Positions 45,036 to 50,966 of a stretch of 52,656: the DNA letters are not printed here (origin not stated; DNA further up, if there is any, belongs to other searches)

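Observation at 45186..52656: Adjacent SF1 helicase pair: a UvrD-like ATPase and a ~1876-aa DUF4011/Upf1-like helicase/REase-like/DUF3320 giant, a candidate uncharacterised nucleic-acid surveillance module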

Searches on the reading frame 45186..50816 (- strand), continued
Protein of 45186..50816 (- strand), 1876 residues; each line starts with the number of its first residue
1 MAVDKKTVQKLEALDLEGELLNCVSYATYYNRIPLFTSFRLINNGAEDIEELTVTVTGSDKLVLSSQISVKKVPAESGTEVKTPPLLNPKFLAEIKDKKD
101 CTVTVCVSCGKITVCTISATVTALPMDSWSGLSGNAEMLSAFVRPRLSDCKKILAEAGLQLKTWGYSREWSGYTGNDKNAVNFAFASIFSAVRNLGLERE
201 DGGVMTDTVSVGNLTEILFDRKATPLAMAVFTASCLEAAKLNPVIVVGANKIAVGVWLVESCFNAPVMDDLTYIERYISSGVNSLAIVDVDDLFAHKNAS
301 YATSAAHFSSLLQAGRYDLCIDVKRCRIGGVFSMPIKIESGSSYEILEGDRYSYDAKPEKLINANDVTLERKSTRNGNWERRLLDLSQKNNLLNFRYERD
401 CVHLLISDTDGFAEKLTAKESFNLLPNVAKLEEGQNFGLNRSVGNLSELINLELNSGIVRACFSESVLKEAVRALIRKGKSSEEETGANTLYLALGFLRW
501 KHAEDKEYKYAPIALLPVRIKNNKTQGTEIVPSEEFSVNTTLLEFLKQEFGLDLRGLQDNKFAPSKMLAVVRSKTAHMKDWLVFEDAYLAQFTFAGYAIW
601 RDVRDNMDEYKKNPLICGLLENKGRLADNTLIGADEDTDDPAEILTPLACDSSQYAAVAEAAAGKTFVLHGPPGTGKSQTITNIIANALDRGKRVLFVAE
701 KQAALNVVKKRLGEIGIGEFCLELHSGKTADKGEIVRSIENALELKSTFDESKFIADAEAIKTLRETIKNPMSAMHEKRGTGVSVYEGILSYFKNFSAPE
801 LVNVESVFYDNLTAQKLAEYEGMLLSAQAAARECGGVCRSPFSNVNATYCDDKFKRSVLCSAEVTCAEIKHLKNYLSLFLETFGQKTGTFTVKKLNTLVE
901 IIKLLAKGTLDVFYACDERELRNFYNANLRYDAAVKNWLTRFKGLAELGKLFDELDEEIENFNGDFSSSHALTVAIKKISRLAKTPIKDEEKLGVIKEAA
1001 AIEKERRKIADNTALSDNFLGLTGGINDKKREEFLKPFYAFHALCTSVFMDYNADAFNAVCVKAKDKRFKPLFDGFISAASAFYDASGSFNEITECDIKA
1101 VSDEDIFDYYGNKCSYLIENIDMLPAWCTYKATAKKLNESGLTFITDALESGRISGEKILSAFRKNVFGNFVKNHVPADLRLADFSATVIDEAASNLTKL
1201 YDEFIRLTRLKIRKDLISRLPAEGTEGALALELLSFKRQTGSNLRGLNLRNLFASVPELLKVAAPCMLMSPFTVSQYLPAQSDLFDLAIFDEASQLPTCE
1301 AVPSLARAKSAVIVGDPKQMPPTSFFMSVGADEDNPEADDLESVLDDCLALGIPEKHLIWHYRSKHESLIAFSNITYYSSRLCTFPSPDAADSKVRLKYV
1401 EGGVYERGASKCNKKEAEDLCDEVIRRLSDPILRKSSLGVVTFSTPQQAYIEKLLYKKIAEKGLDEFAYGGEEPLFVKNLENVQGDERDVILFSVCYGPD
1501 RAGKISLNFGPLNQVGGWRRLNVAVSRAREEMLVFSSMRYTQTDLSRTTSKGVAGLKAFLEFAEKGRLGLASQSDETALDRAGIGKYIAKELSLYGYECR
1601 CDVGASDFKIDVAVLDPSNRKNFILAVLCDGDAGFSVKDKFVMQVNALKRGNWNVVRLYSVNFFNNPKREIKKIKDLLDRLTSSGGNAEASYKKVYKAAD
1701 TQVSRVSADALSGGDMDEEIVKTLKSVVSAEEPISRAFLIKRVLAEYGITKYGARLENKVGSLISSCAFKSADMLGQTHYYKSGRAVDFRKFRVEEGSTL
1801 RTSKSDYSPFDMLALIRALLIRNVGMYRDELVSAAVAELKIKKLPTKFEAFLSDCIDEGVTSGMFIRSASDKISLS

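Call 96: get_annotated_region(hit=H19, flank=8000)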
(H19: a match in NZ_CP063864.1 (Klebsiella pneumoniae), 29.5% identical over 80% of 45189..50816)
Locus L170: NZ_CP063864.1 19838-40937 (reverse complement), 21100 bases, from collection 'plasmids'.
description: Klebsiella pneumoniae strain M63-1 plasmid pM63-1, complete sequence
organism: Klebsiella pneumoniae (NCBI taxid 573)
taxonomy: Bacteria; Pseudomonadota; Gammaproteobacteria; Enterobacterales; Enterobacteriaceae; Klebsiella; Klebsiella pneumoniae
host: -; source: panda; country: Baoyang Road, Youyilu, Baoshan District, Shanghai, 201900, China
typing (MOB-suite, as given by PLSDB): conjugative; replicon IncFIB,IncFII,rep_cluster_2183; relaxase MOBF,MOBF; mating-pair formation MPF_F
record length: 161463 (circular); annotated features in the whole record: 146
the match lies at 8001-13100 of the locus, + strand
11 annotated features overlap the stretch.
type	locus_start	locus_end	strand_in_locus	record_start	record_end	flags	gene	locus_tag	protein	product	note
CDS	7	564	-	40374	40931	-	-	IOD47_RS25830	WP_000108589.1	OsmC family protein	GO:0006979 - response to oxidative stress [Evidence IEA]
CDS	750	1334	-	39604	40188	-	-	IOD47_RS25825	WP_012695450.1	recombinase family protein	GO:0006310 - DNA recombination [Evidence IEA]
CDS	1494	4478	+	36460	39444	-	-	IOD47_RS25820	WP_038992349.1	Tn3 family transposase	-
CDS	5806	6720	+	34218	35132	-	-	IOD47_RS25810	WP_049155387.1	AbiJ-NTD4 domain-containing protein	-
CDS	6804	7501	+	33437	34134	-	-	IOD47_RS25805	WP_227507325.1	IS1 family transposase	-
CDS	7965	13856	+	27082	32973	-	-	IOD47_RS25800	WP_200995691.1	DUF3320 domain-containing protein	-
CDS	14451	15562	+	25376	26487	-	-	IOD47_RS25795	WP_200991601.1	IS3 family transposase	-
CDS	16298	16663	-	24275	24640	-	-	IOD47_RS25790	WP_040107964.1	DUF596 domain-containing protein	-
CDS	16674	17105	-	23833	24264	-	-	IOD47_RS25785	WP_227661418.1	DUF769 domain-containing protein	-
CDS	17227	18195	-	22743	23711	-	-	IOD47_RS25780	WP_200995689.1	IS5-like element IS903B family transposase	GO:0006313 - DNA transposition [Evidence IEA]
CDS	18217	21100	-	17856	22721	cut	-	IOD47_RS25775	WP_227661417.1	DUF637 domain-containing protein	-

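Call 97: search_dna_similar(query=L122:7770-11153:+, collection=plasmids, mode=protein, max_rows=20, max_evalue=1e-15)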
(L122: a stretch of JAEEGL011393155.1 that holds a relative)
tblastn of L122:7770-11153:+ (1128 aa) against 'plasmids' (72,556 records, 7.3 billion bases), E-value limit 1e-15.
Records with a match: 11; places in all: 11; records where one place covers at least 80% of the query: 0.
Best place of each record, by identity: <60% 11.
By first word of the organism name: Enterococcus 2; Paraclostridium 2; Peptoclostridium 1; Streptomyces 1; Pseudalkalibacillus 1; Deinococcus 1; Paenibacillus 1; Brevibacillus 1; Bacillus 1.
By predicted mobility (MOB-suite, as given by PLSDB): non-mobilizable 11.
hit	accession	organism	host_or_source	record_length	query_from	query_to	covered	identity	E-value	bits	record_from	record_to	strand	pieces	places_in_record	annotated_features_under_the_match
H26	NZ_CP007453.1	Peptoclostridium acidaminophilum DSM 3953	black mud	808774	20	307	26%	30.0%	3e-23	115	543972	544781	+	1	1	helD: RNA polymerase recycling motor HelD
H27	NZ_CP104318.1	Streptomyces angustmyceticus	whole organism,soil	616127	7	273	24%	30.1%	1e-18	100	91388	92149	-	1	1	ATP-binding domain-containing protein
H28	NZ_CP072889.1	Enterococcus raffinosus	stream/river surface water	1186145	77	361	25%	26.6%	3e-17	96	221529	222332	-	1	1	record has no annotation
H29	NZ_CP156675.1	Pseudalkalibacillus hwajinpoensis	mixed culture,soil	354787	77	353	25%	27.1%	7e-19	100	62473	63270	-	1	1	helD: RNA polymerase recycling motor HelD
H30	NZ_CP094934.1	Paraclostridium bifermentans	Homo sapiens,feces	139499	68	285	19%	30.7%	5e-19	101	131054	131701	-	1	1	helD: RNA polymerase recycling motor HelD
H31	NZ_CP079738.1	Paraclostridium bifermentans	whole organism,soil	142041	68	285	19%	30.7%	5e-19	101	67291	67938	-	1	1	helD: RNA polymerase recycling motor HelD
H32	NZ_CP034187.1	Deinococcus psychrotolerans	whole organism,R2A medium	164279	73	302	20%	28.8%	8e-18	97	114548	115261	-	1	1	UvrD-helicase domain-containing protein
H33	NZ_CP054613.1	Paenibacillus cellulosilyticus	cell culture,soil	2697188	60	285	20%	27.8%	9e-17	94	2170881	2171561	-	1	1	none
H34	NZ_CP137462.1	Enterococcus faecium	Chicken,feces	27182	85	273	17%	33.2%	8e-19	100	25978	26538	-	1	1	UvrD-helicase domain-containing protein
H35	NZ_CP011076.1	Brevibacillus laterosporus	Oryza sativa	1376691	87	293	18%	29.6%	9e-20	103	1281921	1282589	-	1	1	none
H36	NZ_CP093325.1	Bacillus sp. N5-665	whole organism,peat soil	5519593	87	281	17%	31.1%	2e-17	96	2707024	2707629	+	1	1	none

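Call 98: search_dna_similar(query=window:45189-50816:-, collection=phages, mode=protein, max_rows=10, max_evalue=1e-20)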
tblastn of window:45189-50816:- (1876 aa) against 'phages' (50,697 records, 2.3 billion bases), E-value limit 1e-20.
Records with a match: 1; places in all: 1; records where one place covers at least 80% of the query: 1.
Best place of each record, by identity: <60% 1.
By first word of the organism name: Bacteriophage 1.
By host as written in the record: - 1.
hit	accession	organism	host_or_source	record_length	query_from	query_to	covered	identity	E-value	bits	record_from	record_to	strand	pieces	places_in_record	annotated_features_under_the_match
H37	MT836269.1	Bacteriophage sp.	human fecal samples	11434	9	1857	84%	33.7%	4e-139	855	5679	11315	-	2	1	record has no annotation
